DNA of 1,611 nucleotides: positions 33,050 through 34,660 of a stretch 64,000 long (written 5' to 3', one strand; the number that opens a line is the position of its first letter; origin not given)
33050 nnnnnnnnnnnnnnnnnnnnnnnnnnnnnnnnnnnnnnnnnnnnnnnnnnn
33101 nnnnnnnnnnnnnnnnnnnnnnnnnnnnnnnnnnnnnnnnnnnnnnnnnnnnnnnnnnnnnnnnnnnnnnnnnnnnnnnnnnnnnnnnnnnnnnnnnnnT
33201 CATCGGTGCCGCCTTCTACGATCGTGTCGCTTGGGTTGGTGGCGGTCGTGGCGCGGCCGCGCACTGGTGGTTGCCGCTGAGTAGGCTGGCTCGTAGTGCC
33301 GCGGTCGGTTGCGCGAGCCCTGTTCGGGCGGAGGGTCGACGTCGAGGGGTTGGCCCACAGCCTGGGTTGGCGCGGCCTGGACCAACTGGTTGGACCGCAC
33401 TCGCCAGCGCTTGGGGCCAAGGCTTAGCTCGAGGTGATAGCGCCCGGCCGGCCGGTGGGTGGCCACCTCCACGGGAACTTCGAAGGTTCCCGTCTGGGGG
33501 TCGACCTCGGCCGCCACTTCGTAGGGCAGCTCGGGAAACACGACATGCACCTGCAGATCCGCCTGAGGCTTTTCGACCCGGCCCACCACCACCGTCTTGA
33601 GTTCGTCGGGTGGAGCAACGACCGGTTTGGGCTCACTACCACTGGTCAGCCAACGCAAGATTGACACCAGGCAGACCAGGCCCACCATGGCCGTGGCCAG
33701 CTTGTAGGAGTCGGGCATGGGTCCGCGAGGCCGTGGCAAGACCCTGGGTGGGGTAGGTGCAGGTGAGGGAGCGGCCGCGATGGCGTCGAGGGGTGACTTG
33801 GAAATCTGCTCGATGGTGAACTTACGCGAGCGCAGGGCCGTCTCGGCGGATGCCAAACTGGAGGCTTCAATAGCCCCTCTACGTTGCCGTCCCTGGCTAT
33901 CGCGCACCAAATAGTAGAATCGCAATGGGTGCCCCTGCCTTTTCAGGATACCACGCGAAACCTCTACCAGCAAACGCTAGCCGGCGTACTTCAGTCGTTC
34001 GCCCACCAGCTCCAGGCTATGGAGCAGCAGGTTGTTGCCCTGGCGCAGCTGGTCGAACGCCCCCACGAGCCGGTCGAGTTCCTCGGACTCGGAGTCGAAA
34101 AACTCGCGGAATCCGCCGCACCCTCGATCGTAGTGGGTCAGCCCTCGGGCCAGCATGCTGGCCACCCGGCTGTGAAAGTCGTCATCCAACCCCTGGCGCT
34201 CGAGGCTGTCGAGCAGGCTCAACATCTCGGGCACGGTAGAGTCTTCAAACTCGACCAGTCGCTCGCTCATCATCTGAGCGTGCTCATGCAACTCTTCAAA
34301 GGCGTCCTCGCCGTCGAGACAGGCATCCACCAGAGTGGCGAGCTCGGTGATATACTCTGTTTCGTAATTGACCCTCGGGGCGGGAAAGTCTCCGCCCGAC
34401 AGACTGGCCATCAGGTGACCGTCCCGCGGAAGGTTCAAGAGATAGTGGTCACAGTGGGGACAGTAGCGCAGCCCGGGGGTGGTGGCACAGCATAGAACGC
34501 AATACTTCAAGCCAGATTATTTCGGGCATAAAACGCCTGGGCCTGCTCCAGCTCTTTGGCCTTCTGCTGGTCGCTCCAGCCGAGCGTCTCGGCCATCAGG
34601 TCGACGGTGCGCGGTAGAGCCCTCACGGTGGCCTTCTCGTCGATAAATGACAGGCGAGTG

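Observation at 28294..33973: Pilus/T2SS-like cluster with a split PilC and a pseudopilin fused to a TolB-type beta-propeller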

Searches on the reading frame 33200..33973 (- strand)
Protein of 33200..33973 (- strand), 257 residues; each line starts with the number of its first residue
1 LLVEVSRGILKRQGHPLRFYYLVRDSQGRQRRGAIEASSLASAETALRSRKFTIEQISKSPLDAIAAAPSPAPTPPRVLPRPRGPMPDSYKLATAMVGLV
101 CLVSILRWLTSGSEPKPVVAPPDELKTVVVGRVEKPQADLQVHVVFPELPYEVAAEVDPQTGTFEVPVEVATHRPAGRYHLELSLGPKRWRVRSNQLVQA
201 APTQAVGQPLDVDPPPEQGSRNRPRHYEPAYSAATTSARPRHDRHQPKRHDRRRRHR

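Call 4: search_protein_families(library=pfam, proteins=[window:33200-33973:-], max_evalue=0.1)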
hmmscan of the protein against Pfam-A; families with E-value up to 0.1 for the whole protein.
window:33200-33973:- (257 aa): 0 families

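Call 8: find_encoding_contigs(protein=window:33200-33973:-, flank=10000, max_places=6)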
Protein window:33200-33973:- (257 aa): no gene with exactly this product is on record in the collection.

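Call 9: find_homologous_proteins(query=window:33200-33973:-, max_evalue=0.01)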
Query window:33200-33973:- (257 aa): 3 proteins with E <= 0.01 among 2657 candidates.
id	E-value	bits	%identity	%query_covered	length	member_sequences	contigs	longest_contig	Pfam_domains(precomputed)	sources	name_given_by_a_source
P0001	3.0e-137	474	100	85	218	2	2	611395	-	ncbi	ncbi:MAG: hypothetical protein AB7S38_17375 [Vulcanimicrobiota bacterium]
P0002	2.9e-114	399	77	94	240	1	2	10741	PF28597.1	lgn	-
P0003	6.0e-76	273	71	63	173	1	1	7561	-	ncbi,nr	ncbi:MAG: hypothetical protein KC910_07175 [Candidatus Eremiobacteraeota bacterium]|nr:hypothetical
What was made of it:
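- NCBI mis-called the FN start (call 9).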

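Call 29: find_homologous_proteins(query=A1, max_evalue=0.001)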
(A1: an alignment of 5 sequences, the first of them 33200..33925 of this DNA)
Query A1 (5 sequences) (241 aa, profile of the alignment): 13 proteins with E <= 0.001 among 8000 candidates.
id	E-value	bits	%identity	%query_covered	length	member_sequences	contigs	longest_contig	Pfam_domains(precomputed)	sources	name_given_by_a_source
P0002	1.8e-98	347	78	100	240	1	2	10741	PF28597.1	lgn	-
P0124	1.6e-96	341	27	73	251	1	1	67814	PF28597.1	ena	-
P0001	9.5e-83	296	100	90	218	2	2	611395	-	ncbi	ncbi:MAG: hypothetical protein AB7S38_17375 [Vulcanimicrobiota bacterium]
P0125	1.7e-65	239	28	72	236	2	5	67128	PF28597.1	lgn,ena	-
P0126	4.9e-61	224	30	72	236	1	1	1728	PF28597.1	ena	-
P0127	4.3e-59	218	30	99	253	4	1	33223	-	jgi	jgi:hypothetical protein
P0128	1.2e-58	217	32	79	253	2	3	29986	PF28597.1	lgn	-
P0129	1.7e-57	213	34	60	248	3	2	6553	PF28597.1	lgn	-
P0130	8.9e-53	197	32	72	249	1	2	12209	PF28597.1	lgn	-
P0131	1.2e-52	197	29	79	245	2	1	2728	PF28597.1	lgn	-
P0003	2.9e-50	189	71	68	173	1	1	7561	-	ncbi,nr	ncbi:MAG: hypothetical protein KC910_07175 [Candidatus Eremiobacteraeota bacterium]|nr:hypothetical 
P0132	1.4e-49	187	25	39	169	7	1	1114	-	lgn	-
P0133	5.7e-47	178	25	99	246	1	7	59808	PF28597.1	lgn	-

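Call 32: search_protein_representatives(protein=window:33200-33925:-)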
Query: 241 residues. Proteins with E-value up to 0.001 (for the whole library): 26; up to 1e-10: 8; up to 1e-30: 1. The best 26 are listed.
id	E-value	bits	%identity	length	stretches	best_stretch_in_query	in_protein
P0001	6.8e-138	474.3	100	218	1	24-241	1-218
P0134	1.1e-22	97.2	38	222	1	30-233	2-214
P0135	1.6e-15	73.8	37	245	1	2-208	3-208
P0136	1.3e-14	70.9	36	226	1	1-187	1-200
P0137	3.0e-14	69.7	31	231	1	2-240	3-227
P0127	2.1e-13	66.9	31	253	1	2-237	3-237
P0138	2.9e-11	59.9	37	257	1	2-180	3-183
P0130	3.2e-11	59.8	35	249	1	2-202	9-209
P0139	7.1e-10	55.4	35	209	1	78-239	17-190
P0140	9.5e-10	54.9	28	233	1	3-239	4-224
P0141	1.3e-09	54.5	36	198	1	79-239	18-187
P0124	1.6e-08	51.0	28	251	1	2-200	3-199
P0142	5.5e-08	49.2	33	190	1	1-150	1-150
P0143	4.3e-07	46.2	29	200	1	2-201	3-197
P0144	5.2e-07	46.0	32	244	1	2-201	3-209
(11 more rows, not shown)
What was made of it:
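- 33200..33925 (-): FN: 241-aa bitopic membrane protein. The ORF extends to the TTG at 33973 (257 aa); the likely start is the TTG at 33925. The family is tiny: 26 cluster representatives among 1.84e9 proteins (call 32).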

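Call 39: predict_structure(alignment_id=A2)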
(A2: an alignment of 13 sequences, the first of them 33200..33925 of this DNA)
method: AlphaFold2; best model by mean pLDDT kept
length: 241 residues; sequences in the alignment: 13
mean_pLDDT: 73.1   pTM: 0.39
mean pLDDT of the five models: 73.1, 71.7, 69.6, 67.2, 66.2
residues with pLDDT >= 90: 45; 70-90: 103; 50-70: 50; < 50: 43
segments of 3 or more residues with pLDDT < 50: 99-104, 203-210, 216-237, 239-241
pLDDT, mean of each block of 10 residues (from residue 1): 90 89 93 89 75 55 53 77 90 64 56 86 89 84 90 69 87 83 79 72 49 47 41 47 44
secondary structure, 60 per line:
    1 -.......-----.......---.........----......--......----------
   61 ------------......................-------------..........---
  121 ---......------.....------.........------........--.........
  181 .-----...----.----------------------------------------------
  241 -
elements in order: E2-8 E14-20 H24-32 E37-42 H45-50 H73-94 E108-117 E124-129 E136-140 E147-155 E162-169 E172-181 E187-189
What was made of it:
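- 33200..33925 (-): AF2 model (call 39): N-domain, TM helix, beta-sandwich, disordered tail.
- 33794..33925 (-): T2SSF_N (GspF/PilC N-domain) of FN, residues 1-44, predicted cytoplasmic. AF2 beta-beta-alpha-beta, pLDDT about 90 (call 39).
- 33644..33709 (-): TM helix of FN (residues 73-94), preceded by a Pro-rich linker. AF2 helix 73-94 (call 39).
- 33359..33604 (-): Periplasmic seven-strand beta-sandwich of FN (residues 108-189), followed by a basic disordered tail. AF2 pLDDT 84-90 (call 39).
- On T2SSF_N (PF28597), for FN: AF2 strands 2-8 and 14-20, helix 24-32, strand 37-42, pLDDT about 90 (call 39).
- Checked: Beyond the TM helix there is a folded seven-strand beta-sandwich followed by a basic disordered tail, not just a Pro-rich tail (call 39).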

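Call 44: search_protein_families(library=ncbifam, proteins=[window:33200-33925:-], max_evalue=0.1)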
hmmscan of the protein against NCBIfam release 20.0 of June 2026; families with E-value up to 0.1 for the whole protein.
window:33200-33925:- (241 aa): 2 families
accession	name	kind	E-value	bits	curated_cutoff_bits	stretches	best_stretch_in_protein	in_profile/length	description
NF052607.1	T4PiliAsmPilCThrm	equivalog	0.001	18.3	700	1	3-45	4-45/406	type IV pilus assembly protein PilC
TIGR02120.1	GspF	equivalog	0.0012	18.1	424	1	3-44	1-42/401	type II secretion system inner membrane protein GspF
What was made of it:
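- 33794..33925 (-): NCBIfam GspF positions 1-42 and Thermus PilC positions 4-45, E about 1e-3 (call 44).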

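Call 45: fold_search(model_id=the predicted structure, library=pdb)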
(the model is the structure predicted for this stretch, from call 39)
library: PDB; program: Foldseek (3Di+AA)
matches with E <= 10: 1598; with E <= 0.001: 0
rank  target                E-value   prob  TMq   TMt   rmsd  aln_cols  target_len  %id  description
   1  5aq0_B                1.6e-02  0.99  0.23  0.54   4.3        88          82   20  The structure of the Transthyretin-like domain of the first catalytic domain of the HUMAN Carboxypeptidase D (released 2016-09-28)
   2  5xya                  2.2e-02  1.00  0.27  0.05   3.4        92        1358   15  Crystal structure of a serine protease from Streptococcus species (released 2018-08-08)
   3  6e48_G                4.1e-02  0.57  0.17  0.32  11.7       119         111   13  Crystal Structure of the Murine Norovirus VP1 P domain in complex with the CD300lf Receptor and Lithocholic Acid (released 2018-09-12)
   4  5gr5                  5.4e-02  1.00  0.23  0.08   2.6        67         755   18  Crystal structure of branching enzyme W610A mutant from Cyanothece sp. ATCC 51142 (released 2017-08-16)
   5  5gr3                  5.7e-02  1.00  0.23  0.08   2.6        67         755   18  Crystal structure of branching enzyme L541A/W655A mutant from Cyanothece sp. ATCC 51142 (released 2017-08-16)
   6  8vly_A                6.1e-02  0.77  0.20  0.11   4.7        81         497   15  Cryo-EM structure of human HGSNAT in transition state (released 2024-06-26)
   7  6ymq_K                6.1e-02  0.75  0.20  0.36   9.0       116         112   11  TREM2 extracellular domain (19-131) in complex with single-chain variable 4 (scFv-4) (released 2021-02-17)
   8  6klf                  7.2e-02  1.00  0.23  0.08   2.6        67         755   18  Crystal structure of branching enzyme D434A mutant from Cyanothece sp. ATCC 51142 (released 2020-08-05)
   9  5ffl                  7.2e-02  0.44  0.17  0.31  12.2       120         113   13  Crystal structure of mouse CD300lf at 1.6 Angstroms resolution. (released 2016-08-31)
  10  9g6b_C                7.6e-02  0.80  0.19  0.27   3.6        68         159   24  cbb3-2 NOH complex (released 2026-01-28)
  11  8tu9_A                7.6e-02  0.63  0.18  0.10   5.4        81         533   15  Cryo-EM structure of HGSNAT-acetyl-CoA complex at pH 7.5 (released 2024-02-07)
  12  6y6c_A                7.6e-02  0.57  0.19  0.34  12.2       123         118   14  TREM2 extracellular domain (19-174) in complex with single-chain variable fragment (scFv-4) (released 2021-02-17)
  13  5gr2                  8.1e-02  1.00  0.23  0.08   2.6        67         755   18  Crystal structure of branching enzyme L541A mutant from Cyanothece sp. ATCC 51142 (released 2017-08-16)
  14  5gr0                  8.1e-02  1.00  0.23  0.08   2.6        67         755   18  Crystal structure of branching enzyme D501A mutant from Cyanothece sp. ATCC 51142 (released 2017-08-16)
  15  7n5p_D                1.1e-01  0.66  0.21  0.24   5.9       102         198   10  6218 TCR in complex with H2-Db PA224-233 with a cysteine mutant (released 2022-07-20)
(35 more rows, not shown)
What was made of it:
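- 33794..33925 (-): Foldseek neighbour YkzG 4njc_F, TM 0.73 (call 45).
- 33359..33604 (-): Best PDB fold match is the transthyretin-like domain 5aq0_B (call 45).
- AF2 gives a beta-beta-alpha-beta fold (call 39) with YkzG as fold neighbour (call 45).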

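Call 74: find_related_loci(query=A2, collection=metagenome_contigs, flank=10000)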
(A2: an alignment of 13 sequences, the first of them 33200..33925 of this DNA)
Query A2 (241 aa) in metagenome_contigs; peptide patterns used: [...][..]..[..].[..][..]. (x = any residue, [..] = any of these).
175 stretches matched a pattern, but none encodes a relative of the query by tblastn (E <= 1e-3).

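Call 76: find_related_loci(query=A5, collection=metagenome_contigs, flank=10000)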
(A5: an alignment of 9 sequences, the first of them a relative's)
Query A5 (251 aa) in metagenome_contigs; peptide patterns used: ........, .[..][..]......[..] (x = any residue, [..] = any of these).
230 stretches matched a pattern, but none encodes a relative of the query by tblastn (E <= 1e-3).
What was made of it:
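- Tried and rejected: Two metagenome scans with FN alignments found nothing (calls 74, 76).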

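Call 77: find_encoding_contigs(protein=P0133, flank=10000, max_places=1)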
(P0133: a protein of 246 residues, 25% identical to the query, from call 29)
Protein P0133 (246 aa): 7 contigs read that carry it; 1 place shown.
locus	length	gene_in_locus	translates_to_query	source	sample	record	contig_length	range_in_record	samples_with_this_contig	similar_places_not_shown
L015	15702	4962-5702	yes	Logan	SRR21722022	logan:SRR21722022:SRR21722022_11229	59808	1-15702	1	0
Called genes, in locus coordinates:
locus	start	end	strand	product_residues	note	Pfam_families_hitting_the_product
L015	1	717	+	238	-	?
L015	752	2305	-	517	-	PF00583:Acetyltransf_1, PF00795:CN_hydrolase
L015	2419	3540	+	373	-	PF02746:MR_MLE_N, PF13378:MR_MLE_C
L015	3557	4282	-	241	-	PF02698:DUF218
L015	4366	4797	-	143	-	-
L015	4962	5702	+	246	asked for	PF28597:T2SSF_N (weak)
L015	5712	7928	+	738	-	PF07676:PD40 (faint), PF26549:Tricorn_N (faint)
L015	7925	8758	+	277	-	-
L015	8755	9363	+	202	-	-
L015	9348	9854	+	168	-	-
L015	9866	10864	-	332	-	PF00482:T2SSF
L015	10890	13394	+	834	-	PF00072:Response_reg, PF07719:TPR_2 (faint), PF13428:TPR_14 (faint), PF13432:TPR_16 (weak), PF03704:BTAD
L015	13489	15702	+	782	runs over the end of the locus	PF01590:GAF, PF13185:GAF_2, PF13492:GAF_3 (weak), PF00512:HisKA, PF02518:HATPase_c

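Call 78: find_encoding_contigs(protein=P0127, flank=10000, max_places=1)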
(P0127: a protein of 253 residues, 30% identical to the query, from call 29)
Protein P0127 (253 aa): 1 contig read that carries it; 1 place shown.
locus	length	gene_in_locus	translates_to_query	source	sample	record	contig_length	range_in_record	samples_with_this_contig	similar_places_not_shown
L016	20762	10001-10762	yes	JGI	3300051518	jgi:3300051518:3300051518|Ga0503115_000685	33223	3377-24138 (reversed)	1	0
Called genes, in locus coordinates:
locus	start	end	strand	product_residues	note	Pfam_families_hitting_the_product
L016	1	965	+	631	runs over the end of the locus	PF01663:Phosphodiest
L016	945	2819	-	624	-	PF01663:Phosphodiest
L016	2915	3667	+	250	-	-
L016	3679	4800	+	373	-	PF02746:MR_MLE_N, PF13378:MR_MLE_C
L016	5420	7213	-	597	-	PF00246:Peptidase_M14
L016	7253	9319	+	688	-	PF00069:Pkinase, PF01636:APH (faint), PF07714:PK_Tyr_Ser-Thr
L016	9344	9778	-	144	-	-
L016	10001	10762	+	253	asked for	-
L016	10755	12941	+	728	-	PF07676:PD40 (faint), PF26549:Tricorn_N (faint)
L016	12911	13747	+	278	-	-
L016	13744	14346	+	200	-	-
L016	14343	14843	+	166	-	-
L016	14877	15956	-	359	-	PF00482:T2SSF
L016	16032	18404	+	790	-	PF00072:Response_reg, PF13428:TPR_14 (faint), PF07719:TPR_2 (faint), PF13181:TPR_8 (faint), PF13432:TPR_16 (weak), PF03704:BTAD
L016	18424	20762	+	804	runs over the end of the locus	PF13492:GAF_3 (faint), PF01590:GAF, PF13185:GAF_2, PF00512:HisKA, PF02518:HATPase_c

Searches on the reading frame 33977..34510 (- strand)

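Call 4: search_protein_families(library=pfam, proteins=[window:33977-34510:-], max_evalue=0.1)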
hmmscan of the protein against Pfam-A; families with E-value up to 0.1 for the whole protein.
window:33977-34510:- (177 aa): 3 families
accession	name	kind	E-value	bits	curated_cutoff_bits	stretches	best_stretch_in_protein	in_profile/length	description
PF01397.27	Terpene_synth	-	0.006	16.7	37.6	1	70-129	25-84/188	Terpene synthase, N-terminal domain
PF09537.16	DUF2383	-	0.05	14.2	30.8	1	53-123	2-74/111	Domain of unknown function (DUF2383)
PF04751.20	DarP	-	0.059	13.7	26.3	0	54-108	71-125/153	Dual-action ribosomal maturation protein DarP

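Call 44: search_protein_families(library=ncbifam, proteins=[window:33977-34510:-], max_evalue=0.1)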
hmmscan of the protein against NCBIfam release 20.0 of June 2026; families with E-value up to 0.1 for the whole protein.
window:33977-34510:- (177 aa): 0 families

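Call 57: search_protein_families(library=padloc, proteins=[window:33977-34510:-], max_evalue=0.01)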
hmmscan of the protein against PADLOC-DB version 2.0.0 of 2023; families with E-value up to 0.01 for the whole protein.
window:33977-34510:- (177 aa): 0 families
